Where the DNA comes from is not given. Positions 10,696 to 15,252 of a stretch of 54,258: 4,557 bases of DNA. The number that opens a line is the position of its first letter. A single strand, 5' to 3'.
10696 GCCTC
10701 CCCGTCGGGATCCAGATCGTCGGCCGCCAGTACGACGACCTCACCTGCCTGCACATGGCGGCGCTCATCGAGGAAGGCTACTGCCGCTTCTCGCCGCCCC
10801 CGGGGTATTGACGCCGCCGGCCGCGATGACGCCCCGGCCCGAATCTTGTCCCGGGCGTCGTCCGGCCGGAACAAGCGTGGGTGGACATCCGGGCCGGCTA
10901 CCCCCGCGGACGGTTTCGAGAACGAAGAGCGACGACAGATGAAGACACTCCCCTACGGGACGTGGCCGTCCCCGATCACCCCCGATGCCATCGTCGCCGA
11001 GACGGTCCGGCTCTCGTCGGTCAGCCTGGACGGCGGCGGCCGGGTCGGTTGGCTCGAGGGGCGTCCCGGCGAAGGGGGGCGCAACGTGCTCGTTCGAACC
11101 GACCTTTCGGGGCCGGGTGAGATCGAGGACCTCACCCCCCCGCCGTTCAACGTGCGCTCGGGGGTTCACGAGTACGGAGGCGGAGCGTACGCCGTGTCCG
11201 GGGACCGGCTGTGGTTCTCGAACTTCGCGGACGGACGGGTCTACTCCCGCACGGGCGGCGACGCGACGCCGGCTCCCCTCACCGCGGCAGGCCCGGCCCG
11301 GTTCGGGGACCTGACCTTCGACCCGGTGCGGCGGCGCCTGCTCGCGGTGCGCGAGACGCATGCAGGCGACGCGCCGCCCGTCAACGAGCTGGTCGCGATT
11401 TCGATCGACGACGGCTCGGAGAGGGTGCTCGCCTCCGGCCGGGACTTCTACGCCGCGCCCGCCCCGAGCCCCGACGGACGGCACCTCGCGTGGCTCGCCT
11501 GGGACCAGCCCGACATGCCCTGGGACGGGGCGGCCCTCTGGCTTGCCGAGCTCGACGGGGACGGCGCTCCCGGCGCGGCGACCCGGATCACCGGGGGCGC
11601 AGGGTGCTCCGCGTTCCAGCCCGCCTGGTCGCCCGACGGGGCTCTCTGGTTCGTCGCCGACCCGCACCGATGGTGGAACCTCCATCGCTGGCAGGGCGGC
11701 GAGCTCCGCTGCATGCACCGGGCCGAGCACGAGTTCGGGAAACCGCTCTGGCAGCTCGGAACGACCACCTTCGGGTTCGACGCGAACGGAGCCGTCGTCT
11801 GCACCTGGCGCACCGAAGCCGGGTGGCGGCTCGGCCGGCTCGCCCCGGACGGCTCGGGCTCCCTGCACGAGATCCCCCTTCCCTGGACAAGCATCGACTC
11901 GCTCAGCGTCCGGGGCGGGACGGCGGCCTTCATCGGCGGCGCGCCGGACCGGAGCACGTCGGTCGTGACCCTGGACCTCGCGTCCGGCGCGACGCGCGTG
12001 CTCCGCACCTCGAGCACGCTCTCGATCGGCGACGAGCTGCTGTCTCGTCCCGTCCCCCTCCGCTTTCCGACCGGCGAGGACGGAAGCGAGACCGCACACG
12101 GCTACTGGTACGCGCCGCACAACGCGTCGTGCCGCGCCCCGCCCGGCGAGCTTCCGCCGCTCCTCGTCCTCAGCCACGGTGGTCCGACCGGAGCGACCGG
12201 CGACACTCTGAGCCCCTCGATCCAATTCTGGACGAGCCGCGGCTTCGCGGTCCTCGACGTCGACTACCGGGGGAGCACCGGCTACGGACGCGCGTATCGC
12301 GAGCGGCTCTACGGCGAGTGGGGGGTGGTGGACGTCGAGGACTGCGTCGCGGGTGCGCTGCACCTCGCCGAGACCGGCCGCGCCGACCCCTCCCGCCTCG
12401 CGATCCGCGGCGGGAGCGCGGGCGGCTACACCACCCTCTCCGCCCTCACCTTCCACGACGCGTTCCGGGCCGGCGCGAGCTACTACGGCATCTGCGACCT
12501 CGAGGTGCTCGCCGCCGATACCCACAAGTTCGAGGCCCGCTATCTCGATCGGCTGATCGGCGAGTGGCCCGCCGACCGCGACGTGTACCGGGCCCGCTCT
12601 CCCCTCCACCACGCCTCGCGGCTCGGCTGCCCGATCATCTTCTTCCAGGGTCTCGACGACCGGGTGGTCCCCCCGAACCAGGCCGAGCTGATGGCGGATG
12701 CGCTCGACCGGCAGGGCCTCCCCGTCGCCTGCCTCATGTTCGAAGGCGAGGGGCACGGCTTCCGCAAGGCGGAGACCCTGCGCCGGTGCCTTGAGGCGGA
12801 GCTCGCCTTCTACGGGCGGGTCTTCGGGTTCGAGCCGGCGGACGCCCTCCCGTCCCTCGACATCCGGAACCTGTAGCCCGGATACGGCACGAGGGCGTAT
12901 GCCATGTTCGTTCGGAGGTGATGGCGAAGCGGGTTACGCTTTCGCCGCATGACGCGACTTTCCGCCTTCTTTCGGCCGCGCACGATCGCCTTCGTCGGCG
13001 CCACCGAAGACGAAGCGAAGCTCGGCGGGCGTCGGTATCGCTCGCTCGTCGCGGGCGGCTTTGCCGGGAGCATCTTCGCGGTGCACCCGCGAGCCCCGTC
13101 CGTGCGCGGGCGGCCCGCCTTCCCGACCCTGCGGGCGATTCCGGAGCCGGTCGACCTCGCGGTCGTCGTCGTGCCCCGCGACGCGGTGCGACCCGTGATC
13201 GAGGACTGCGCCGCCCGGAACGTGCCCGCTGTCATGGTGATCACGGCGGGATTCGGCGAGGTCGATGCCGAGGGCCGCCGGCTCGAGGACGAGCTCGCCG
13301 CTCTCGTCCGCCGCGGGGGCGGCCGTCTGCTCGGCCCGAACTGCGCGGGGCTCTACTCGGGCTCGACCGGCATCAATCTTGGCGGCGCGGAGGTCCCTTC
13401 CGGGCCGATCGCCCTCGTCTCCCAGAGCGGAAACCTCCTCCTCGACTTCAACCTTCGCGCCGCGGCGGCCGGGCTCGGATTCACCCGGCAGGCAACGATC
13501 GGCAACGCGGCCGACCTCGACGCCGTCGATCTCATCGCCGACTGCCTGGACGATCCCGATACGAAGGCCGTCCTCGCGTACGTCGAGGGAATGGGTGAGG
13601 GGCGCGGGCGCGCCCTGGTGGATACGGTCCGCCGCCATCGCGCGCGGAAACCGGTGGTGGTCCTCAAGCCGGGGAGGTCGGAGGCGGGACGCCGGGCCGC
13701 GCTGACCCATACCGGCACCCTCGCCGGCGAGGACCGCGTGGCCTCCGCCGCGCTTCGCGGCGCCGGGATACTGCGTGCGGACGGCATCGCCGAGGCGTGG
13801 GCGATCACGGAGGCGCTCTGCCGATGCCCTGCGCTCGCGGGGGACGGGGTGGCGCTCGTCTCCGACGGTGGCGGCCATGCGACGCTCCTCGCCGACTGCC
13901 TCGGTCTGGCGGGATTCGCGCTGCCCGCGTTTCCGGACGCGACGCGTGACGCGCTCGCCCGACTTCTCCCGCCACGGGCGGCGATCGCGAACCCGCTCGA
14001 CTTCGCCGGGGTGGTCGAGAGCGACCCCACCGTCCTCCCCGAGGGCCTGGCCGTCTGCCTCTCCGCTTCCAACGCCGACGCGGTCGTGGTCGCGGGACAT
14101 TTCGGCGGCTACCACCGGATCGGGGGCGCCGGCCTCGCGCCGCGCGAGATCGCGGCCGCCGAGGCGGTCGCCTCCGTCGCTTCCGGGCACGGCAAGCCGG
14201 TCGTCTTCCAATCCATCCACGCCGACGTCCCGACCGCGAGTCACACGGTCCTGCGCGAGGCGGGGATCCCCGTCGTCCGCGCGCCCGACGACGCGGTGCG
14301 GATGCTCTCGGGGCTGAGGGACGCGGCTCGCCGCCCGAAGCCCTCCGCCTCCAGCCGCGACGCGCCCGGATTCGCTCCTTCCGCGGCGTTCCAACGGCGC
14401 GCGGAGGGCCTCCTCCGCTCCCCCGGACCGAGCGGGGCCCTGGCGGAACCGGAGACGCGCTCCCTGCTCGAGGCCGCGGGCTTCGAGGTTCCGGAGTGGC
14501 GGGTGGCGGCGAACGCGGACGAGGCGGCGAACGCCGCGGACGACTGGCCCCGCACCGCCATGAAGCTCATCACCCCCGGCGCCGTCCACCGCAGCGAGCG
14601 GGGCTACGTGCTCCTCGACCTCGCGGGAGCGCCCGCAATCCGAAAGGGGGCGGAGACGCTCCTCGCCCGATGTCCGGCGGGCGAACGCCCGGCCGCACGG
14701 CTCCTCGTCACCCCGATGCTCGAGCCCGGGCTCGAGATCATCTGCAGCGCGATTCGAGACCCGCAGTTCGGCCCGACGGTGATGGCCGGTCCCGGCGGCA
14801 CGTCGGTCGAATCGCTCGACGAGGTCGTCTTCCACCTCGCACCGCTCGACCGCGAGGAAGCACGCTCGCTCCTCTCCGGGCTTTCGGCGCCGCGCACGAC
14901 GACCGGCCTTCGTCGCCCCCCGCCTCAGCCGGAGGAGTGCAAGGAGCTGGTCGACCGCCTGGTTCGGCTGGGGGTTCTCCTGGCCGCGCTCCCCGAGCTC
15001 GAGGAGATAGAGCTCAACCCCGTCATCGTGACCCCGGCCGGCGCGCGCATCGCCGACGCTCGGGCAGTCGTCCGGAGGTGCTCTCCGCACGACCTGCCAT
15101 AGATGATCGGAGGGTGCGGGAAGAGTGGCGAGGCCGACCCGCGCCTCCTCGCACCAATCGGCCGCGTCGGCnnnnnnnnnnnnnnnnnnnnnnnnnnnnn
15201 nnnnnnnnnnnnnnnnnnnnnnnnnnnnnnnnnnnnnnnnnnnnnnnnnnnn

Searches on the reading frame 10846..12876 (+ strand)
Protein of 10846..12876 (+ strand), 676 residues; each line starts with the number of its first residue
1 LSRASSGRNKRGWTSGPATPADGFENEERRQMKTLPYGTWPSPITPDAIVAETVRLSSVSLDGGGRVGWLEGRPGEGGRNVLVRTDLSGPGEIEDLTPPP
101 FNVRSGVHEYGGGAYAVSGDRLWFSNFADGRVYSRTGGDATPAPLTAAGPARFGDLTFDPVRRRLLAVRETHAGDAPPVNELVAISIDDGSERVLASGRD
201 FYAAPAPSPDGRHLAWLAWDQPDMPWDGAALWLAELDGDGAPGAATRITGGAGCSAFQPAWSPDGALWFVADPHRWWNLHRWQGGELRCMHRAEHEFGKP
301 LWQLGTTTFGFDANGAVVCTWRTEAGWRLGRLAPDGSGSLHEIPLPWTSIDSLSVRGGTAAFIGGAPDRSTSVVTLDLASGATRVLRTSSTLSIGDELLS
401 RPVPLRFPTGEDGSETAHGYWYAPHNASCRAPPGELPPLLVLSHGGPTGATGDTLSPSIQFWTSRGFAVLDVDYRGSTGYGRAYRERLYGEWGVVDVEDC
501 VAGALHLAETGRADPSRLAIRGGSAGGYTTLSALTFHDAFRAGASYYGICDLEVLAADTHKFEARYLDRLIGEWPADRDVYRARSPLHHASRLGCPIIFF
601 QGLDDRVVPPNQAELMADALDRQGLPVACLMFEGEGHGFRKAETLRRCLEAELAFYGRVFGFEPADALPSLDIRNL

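Call 29: search_protein_families(library=pfam, proteins=[window:10846-12876:+], max_evalue=0.001)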
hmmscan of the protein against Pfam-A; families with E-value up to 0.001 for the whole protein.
window:10846-12876:+ (676 aa): 7 families
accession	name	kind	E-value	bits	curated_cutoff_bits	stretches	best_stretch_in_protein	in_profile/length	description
PF00326.27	Peptidase_S9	-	5.8e-51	173.4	22.6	1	457-661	5-211/213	Prolyl oligopeptidase family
PF20434.5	BD-FAE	-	3.8e-09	36.8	26.8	1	458-620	39-215/215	BD-FAE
PF01738.24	DLH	-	1.3e-07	31.8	21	1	502-643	83-192/217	Dienelactone hydrolase family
PF07859.19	Abhydrolase_3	-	0.00041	20.6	25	0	497-639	49-208/210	alpha/beta hydrolase fold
PF07676.18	PD40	-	0.00062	20.1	20.9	0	203-216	12-25/38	WD40-like Beta Propeller Repeat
PF12146.15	Hydrolase_4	-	0.00068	19.5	27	0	588-623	185-220/239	Serine aminopeptidase, S33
PF02129.25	Peptidase_S15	-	0.0007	19.8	23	0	571-624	199-251/262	X-Pro dipeptidyl-peptidase (S15 family)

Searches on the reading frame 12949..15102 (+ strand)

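Call 29: search_protein_families(library=pfam, proteins=[window:12949-15102:+], max_evalue=0.001)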
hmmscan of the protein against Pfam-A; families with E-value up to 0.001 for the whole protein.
window:12949-15102:+ (717 aa): 5 families
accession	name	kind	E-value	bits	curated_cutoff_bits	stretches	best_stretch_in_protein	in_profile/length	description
PF13549.11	ATP-grasp_5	-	2.6e-45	154.9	27.6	1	496-707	8-220/221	ATP-grasp domain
PF13607.11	Succ_CoA_lig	-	5.9e-41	139.9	27.4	1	152-290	2-138/138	Succinyl-CoA ligase like flavodoxin domain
PF13380.12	CoA_binding_2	-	1e-18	68.3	22.8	1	11-135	1-113/116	CoA binding domain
PF02629.25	CoA_binding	-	1.1e-08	36.1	22.3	1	11-101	4-97/97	CoA binding domain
PF19045.5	Ligase_CoA_2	-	0.00019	21.9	23.7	1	302-427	2-120/162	Ligase-CoA domain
